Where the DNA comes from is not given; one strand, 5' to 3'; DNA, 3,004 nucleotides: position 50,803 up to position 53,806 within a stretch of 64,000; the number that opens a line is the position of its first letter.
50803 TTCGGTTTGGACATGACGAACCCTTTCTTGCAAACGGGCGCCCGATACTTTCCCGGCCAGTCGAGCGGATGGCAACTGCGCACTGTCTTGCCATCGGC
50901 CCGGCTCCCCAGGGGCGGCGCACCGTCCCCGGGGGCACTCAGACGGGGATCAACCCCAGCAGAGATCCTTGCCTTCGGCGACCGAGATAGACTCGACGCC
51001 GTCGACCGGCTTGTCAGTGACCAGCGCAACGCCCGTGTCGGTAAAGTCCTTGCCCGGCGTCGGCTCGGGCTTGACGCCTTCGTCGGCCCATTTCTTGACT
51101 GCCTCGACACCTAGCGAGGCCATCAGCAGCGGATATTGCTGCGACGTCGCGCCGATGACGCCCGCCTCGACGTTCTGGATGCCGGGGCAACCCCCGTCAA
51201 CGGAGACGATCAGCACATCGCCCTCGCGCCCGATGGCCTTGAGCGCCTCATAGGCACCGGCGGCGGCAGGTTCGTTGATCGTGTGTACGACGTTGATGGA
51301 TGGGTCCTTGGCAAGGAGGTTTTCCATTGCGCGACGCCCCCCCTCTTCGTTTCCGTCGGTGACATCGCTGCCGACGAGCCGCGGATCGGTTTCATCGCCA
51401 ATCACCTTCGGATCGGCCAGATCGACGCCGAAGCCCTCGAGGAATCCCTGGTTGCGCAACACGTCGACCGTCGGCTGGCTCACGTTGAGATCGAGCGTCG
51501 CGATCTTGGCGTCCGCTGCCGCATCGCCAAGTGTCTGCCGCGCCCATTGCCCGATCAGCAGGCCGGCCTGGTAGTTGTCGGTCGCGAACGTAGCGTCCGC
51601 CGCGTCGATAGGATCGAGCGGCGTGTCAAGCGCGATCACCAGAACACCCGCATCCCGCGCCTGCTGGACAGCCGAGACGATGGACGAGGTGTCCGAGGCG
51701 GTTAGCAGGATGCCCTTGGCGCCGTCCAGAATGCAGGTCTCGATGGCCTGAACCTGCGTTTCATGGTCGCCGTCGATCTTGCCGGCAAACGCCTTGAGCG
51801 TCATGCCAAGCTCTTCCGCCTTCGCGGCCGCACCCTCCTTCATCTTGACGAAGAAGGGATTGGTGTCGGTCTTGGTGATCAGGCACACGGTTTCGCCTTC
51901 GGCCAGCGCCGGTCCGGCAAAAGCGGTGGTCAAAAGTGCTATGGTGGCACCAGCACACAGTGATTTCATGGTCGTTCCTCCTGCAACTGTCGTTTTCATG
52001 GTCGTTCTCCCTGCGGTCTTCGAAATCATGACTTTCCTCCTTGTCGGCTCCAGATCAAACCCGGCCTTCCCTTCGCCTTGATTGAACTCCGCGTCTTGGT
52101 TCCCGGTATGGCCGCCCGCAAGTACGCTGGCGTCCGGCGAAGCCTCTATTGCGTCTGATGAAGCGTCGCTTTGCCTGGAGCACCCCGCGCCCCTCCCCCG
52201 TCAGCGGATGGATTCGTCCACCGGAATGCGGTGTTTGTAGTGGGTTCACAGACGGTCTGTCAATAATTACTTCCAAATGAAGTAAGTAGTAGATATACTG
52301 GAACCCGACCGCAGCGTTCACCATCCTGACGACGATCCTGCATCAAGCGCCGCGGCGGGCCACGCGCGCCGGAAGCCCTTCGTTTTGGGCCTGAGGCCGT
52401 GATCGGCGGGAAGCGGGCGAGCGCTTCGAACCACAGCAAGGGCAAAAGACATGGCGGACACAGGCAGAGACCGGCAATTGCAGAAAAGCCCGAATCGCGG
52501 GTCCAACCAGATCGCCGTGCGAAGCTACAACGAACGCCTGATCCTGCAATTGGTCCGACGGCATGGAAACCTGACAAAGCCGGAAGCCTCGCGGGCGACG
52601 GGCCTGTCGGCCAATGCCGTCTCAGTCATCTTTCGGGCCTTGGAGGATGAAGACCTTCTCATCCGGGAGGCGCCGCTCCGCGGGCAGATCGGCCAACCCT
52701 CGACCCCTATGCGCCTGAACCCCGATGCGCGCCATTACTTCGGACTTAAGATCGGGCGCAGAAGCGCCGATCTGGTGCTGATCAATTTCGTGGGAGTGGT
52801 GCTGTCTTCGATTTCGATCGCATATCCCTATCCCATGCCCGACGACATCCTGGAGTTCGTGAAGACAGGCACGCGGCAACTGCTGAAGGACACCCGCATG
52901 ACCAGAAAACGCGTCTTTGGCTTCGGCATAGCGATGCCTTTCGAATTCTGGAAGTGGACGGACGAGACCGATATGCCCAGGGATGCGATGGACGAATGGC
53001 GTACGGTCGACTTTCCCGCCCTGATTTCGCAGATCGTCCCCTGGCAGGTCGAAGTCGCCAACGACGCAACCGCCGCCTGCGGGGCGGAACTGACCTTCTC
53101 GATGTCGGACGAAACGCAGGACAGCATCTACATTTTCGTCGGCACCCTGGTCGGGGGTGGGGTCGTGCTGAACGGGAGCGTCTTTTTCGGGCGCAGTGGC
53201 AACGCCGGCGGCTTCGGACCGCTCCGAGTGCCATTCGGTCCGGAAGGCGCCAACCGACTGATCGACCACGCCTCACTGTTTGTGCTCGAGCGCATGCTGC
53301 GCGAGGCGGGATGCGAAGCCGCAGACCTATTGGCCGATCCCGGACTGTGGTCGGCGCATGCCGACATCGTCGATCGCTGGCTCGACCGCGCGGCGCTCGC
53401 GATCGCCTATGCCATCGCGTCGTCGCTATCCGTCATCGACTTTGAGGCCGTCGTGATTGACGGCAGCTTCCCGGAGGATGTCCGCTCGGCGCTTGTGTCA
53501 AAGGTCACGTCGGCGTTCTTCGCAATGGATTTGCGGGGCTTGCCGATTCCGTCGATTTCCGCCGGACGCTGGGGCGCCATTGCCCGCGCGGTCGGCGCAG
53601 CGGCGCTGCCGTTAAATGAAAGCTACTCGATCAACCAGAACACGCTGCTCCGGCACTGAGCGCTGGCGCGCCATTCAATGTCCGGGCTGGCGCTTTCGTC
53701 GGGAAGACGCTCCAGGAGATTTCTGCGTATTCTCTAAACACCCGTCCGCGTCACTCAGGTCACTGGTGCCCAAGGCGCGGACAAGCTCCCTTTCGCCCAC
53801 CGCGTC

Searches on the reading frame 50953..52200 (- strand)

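Call 32: search_protein_families(library=ncbifam, max_evalue=1e-8, proteins=[window:50953-52200:-])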
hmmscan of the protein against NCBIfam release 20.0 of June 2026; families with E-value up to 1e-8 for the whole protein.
window:50953-52200:- (416 aa): 6 families
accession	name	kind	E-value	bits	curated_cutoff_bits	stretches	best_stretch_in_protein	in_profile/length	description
NF007936.0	PRK10653.1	equivalog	9.8e-31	107.1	337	1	78-370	3-275/295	ribose ABC transporter substrate-binding protein RbsB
NF007254.0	PRK09701.1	equivalog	5.6e-24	84.9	335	1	84-366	10-281/311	D-allose transporter substrate-binding protein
TIGR02634.1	xylF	equivalog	1e-13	51.6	389.55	1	126-348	22-231/302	D-xylose ABC transporter substrate-binding protein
NF041827.1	YtfQ_transport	equivalog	2.8e-13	49.5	510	1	124-379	47-293/320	galactofuranose ABC transporter, galactofuranose-binding protein YtfQ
TIGR02637.1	RhaS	equivalog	3.4e-11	43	342.25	1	105-198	1-94/302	rhamnose ABC transporter substrate-binding protein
NF007680.0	PRK10355.1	equivalog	1.3e-09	37.7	504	1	119-352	42-262/331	D-xylose ABC transporter substrate-binding protein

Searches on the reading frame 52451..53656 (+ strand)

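Call 25: search_protein_families(library=ncbifam, max_evalue=0.00001, proteins=[window:52451-53656:+])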
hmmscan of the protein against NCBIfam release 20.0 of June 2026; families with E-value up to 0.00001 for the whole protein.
window:52451-53656:+ (402 aa): 7 families
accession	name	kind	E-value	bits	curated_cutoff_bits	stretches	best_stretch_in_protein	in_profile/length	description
NF047937.1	TransRegNagC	equivalog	3.9e-13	49.4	650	1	23-260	8-243/399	DNA-binding transcriptional regulator NagC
NF003461.0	PRK05082.1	subfamily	9e-10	38.4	283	1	191-256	91-155/291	N-acetylmannosamine kinase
NF049930.1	TransRegMlc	equivalog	1e-09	38.2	530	1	24-260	14-249/405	sugar metabolism global transcriptional regulator Mlc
NF047821.1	NactlManKinNanK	equivalog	1.5e-09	37.8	450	1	191-340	91-243/288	N-acetylmannosamine kinase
TIGR00744.1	ROK_glcA_fam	subfamily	2.4e-09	36.9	260.35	1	182-260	83-161/318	ROK family glucokinase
NF009835.0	PRK13310.1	equivalog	7.6e-09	35.3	380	0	194-262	94-162/303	N-acetylglucosamine kinase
NF045551.1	GK_Pyrobac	equivalog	3.5e-08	33.1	500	0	200-256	90-144/294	ATP-dependent glucokinase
